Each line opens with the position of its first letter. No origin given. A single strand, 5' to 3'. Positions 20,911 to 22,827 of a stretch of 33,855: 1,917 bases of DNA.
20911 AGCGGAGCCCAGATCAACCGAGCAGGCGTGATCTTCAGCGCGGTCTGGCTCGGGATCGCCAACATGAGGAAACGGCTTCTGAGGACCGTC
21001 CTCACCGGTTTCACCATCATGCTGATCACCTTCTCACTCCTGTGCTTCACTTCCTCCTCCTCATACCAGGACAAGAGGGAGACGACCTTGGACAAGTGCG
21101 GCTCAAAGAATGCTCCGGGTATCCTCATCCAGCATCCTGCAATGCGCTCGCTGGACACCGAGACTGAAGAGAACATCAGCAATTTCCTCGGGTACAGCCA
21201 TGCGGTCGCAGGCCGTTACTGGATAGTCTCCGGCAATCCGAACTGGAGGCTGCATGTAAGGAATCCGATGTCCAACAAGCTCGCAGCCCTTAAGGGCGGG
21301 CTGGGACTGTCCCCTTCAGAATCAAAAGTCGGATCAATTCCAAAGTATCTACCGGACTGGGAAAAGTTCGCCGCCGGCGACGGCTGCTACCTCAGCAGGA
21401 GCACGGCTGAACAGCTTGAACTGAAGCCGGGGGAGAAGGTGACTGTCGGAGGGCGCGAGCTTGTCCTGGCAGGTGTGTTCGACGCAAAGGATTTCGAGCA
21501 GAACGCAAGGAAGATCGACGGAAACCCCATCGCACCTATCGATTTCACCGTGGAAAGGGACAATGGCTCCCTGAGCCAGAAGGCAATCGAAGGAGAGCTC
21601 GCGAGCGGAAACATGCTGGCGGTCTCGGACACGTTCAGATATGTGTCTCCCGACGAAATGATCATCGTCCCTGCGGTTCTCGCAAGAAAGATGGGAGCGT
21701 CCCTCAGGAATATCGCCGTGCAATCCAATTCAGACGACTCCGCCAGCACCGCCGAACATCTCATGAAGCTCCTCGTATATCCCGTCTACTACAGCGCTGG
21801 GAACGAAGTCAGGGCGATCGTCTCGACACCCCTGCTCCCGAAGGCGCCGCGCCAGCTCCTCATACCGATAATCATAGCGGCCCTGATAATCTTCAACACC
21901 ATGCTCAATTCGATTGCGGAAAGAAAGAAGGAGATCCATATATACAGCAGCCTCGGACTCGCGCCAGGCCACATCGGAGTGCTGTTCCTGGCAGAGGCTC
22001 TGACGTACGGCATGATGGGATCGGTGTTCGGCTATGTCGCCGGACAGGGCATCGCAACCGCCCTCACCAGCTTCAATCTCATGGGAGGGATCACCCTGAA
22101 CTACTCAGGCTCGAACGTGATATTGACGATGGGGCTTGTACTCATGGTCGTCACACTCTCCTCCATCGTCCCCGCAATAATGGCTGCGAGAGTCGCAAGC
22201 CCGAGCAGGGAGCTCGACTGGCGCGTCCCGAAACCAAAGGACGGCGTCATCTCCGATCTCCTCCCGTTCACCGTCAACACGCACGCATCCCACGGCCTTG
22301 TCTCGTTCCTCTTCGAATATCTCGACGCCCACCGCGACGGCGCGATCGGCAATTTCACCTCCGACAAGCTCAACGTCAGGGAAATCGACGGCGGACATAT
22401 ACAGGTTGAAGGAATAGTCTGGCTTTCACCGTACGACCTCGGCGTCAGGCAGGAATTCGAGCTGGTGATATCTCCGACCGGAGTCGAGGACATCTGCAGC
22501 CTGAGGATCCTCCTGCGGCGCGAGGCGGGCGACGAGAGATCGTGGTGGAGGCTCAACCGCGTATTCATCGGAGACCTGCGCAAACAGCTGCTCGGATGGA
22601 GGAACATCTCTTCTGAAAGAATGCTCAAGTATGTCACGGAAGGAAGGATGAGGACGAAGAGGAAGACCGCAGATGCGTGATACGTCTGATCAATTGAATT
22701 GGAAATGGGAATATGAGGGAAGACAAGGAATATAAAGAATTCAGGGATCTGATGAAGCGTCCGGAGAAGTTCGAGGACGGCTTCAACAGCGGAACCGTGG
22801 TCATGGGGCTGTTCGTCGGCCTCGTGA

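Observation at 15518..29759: Nine-gene, translationally coupled operon for an atypical heteromeric FtsX/MacB-type ABC machine that matches no system I know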

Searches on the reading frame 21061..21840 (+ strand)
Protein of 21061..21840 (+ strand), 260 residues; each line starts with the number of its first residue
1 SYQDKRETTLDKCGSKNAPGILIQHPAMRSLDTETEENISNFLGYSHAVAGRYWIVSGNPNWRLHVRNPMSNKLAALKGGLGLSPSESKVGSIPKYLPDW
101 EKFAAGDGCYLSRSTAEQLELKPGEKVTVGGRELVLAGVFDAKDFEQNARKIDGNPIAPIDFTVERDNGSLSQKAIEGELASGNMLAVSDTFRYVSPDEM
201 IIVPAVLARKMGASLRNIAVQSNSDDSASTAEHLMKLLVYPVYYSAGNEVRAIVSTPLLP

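Call 97: search_protein_families(library=padloc, proteins=[window:21061-21840:+], max_evalue=0.01)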
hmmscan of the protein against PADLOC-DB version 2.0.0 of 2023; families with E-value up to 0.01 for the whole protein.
window:21061-21840:+ (260 aa): 2 families
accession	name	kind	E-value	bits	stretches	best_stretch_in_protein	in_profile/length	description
PDLC01991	CARF_m8--CARF_LolE_TM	-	5.5e-09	32.7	2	105-161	303-358/810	-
PDLC01990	CARF_m8--CARF_Beta-galactosidase_LolE_TM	-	0.0053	12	0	190-253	1338-1403/1791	-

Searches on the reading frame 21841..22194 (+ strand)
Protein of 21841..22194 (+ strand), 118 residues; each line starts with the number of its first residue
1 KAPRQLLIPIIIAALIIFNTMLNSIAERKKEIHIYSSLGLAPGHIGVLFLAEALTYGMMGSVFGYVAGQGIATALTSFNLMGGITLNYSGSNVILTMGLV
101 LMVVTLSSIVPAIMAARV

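Call 97: search_protein_families(library=padloc, proteins=[window:21841-22194:+], max_evalue=0.01)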
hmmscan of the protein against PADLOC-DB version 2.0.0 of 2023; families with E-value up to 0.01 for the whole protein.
window:21841-22194:+ (118 aa): 2 families
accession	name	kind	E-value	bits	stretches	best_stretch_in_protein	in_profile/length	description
PDLC01991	CARF_m8--CARF_LolE_TM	-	9.2e-20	68.4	1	6-116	440-548/810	-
PDLC01990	CARF_m8--CARF_Beta-galactosidase_LolE_TM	-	2.8e-15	52.7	1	6-116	1416-1526/1791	-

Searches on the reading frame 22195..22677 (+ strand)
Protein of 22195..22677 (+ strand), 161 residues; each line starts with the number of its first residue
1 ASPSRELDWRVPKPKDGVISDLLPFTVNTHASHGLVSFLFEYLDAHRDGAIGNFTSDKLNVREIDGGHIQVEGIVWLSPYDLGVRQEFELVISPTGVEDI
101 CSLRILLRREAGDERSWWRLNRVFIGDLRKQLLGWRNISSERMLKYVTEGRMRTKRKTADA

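Call 78: search_protein_families(library=pfam, proteins=[window:22198-22677:+], max_evalue=10)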
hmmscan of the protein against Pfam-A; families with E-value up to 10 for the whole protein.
window:22198-22677:+ (160 aa): 0 families

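Call 97: search_protein_families(library=padloc, proteins=[window:22195-22677:+], max_evalue=0.01)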
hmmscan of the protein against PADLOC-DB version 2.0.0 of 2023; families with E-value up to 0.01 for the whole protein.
window:22195-22677:+ (161 aa): 0 families
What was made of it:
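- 22195..22677 (+): G residues 1549-1709: cytoplasmic C-terminal domain, fold unknown. It occupies the position where related catalogued proteins are named as having a CARF-like domain. No Pfam or PADLOC hit on its own (calls 78, 97).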
